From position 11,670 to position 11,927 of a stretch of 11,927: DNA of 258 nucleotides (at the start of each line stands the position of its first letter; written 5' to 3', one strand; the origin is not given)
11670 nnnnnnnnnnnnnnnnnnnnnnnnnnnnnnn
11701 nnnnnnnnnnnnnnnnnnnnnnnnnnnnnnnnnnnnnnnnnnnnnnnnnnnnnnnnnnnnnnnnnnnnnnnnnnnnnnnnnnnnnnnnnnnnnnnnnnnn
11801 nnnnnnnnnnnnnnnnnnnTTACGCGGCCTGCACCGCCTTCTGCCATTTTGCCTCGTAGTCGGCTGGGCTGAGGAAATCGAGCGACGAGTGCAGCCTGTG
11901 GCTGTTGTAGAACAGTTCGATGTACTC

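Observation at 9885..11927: Secreted RHS/YD-repeat polymorphic-toxin gene decapitated by an IS3-family (IS407-like) insertion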

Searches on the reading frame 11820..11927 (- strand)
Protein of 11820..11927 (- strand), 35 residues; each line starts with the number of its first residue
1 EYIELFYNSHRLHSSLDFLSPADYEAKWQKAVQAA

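Call 7: search_protein_families(library=pfam, proteins=[window:11820-11927:-], max_evalue=0.1)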
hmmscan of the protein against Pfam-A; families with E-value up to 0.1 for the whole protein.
window:11820-11927:- (35 aa): 2 families
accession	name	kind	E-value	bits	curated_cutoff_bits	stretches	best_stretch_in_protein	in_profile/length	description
PF13333.12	rve_2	-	0.00015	22.2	22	1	1-27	29-54/56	Integrase core domain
PF13683.12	rve_3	-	0.074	13.3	26.5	1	7-21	53-67/67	Integrase core domain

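Call 8: search_protein_families(library=ncbifam, proteins=[window:11820-11927:-], max_evalue=0.1)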
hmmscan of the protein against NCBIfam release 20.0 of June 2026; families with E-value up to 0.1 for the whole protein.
window:11820-11927:- (35 aa): 1 family
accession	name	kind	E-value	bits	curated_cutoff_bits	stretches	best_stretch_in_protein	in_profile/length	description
NF033516.0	transpos_IS3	equivalog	8e-06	25.3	160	1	1-25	346-369/369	IS3 family transposase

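Call 28: search_dna_similar(query=window:11823-11927:-, collection=plasmids, mode=protein, max_evalue=1, max_rows=30)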
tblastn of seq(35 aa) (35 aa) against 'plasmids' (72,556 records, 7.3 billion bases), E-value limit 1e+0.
The search stops at 5000 records and this limit was reached: more records match than are counted here, and every count below describes the 5000 best-scoring records only.
Records with a match: at least 5000; places in all: 7725; records where one place covers at least 80% of the query: 3018.
Best place of each record, by identity: 60-80% 327; <60% 4673.
By first word of the organism name: Escherichia 1062; Klebsiella 810; Enterococcus 575; Lactococcus 194; Enterobacter 178; Citrobacter 170; Acinetobacter 156; Shigella 152; Streptomyces 112; Salmonella 109; and 165 more.
By predicted mobility (MOB-suite, as given by PLSDB): conjugative 1754; non-mobilizable 1752; mobilizable 1494.
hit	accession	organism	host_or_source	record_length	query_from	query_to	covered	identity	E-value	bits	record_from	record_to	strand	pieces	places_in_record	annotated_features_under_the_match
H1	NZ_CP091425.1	Methylobacter sp. YRD-M1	isolate,wetland soil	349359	1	32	91%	68.8%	3e-5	44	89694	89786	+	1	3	IS3 family transposase | TfoX/Sxy family protein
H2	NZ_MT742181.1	Acinetobacter johnsonii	-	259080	1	32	91%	62.5%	2e-2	36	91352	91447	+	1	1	none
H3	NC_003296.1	Ralstonia pseudosolanacearum GMI1000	-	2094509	1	33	94%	60.6%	3e-5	44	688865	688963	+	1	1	none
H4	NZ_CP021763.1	Ralstonia pseudosolanacearum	Solanum lycopersicum,Tomato with ...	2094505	1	33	94%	60.6%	3e-5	44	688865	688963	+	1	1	none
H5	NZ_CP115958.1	Ralstonia pseudosolanacearum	Solanum lycopersicum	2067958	1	33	94%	60.6%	3e-5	44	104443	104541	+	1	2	none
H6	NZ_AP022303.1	Acinetobacter sp. BEC1-S18-ESBL-01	-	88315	1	35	100%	54.3%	2e-3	39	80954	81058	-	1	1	none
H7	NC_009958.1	Dinoroseobacter shibae DFL 12 = DSM 16493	-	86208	1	35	100%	54.3%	2e-3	39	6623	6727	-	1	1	none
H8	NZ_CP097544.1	Dinoroseobacter shibae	Prorocentrum lima,pure culture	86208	1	35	100%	54.3%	2e-3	39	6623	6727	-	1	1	none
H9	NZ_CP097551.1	Dinoroseobacter shibae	Alexandrium ostenfeldii,pure culture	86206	1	35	100%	54.3%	2e-3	39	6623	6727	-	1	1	none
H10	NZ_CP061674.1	Acinetobacter seifertii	Homo sapiens,blood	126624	1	35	100%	54.3%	2e-3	39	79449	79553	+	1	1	none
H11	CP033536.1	Acinetobacter pittii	Homo sapiens,Bacterial culture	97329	1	35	100%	54.3%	2e-3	39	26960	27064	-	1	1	none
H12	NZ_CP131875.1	Acinetobacter pittii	Homo sapiens,culture,urine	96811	1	35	100%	54.3%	2e-3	39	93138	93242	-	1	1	none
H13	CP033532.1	Acinetobacter pittii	Homo sapiens,Bacterial culture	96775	1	35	100%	54.3%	2e-3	39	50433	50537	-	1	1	none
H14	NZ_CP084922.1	Acinetobacter pittii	Groundwater from ...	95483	1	35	100%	54.3%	2e-3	39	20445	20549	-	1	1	none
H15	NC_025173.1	Acinetobacter pittii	-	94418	1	35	100%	54.3%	2e-3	39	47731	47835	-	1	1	none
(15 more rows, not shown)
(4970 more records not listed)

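Call 29: get_annotated_region(hit=H1, flank=2000)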
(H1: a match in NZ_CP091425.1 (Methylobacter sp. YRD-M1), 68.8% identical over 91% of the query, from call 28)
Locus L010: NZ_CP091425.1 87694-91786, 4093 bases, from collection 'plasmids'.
description: Methylobacter sp. YRD-M1 plasmid unnamed1, complete sequence
organism: Methylobacter sp. YRD-M1 (NCBI taxid 2911520)
taxonomy: Bacteria; Pseudomonadota; Gammaproteobacteria; Methylococcales; Methylococcaceae; Methylobacter; Methylobacter sp. YRD-M1
host: -; source: isolate,wetland soil; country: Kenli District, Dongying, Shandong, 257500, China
typing (MOB-suite, as given by PLSDB): non-mobilizable
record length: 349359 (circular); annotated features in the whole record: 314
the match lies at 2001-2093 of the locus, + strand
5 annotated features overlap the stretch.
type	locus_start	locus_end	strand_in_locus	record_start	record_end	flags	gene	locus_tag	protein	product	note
CDS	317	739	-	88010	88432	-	-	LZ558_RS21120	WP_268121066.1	hypothetical protein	-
CDS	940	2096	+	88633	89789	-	-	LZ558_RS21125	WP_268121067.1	IS3 family transposase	-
CDS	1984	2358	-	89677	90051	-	-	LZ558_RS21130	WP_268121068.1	TfoX/Sxy family protein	-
CDS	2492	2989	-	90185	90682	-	-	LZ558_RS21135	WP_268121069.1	ATP-binding protein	-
CDS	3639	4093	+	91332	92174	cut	-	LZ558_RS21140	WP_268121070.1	hypothetical protein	-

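Call 30: get_annotated_region(hit=H3, flank=2000)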
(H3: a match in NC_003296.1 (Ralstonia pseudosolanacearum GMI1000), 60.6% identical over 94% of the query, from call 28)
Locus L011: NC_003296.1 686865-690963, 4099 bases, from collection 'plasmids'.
description: Ralstonia pseudosolanacearum GMI1000 plasmid pGMI1000MP, complete sequence
organism: Ralstonia pseudosolanacearum GMI1000 (NCBI taxid 267608)
taxonomy: Bacteria; Pseudomonadota; Betaproteobacteria; Burkholderiales; Burkholderiaceae; Ralstonia; Ralstonia pseudosolanacearum; Ralstonia pseudosolanacearum GMI1000
host: -; source: -; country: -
typing (MOB-suite, as given by PLSDB): mobilizable; relaxase MOBP
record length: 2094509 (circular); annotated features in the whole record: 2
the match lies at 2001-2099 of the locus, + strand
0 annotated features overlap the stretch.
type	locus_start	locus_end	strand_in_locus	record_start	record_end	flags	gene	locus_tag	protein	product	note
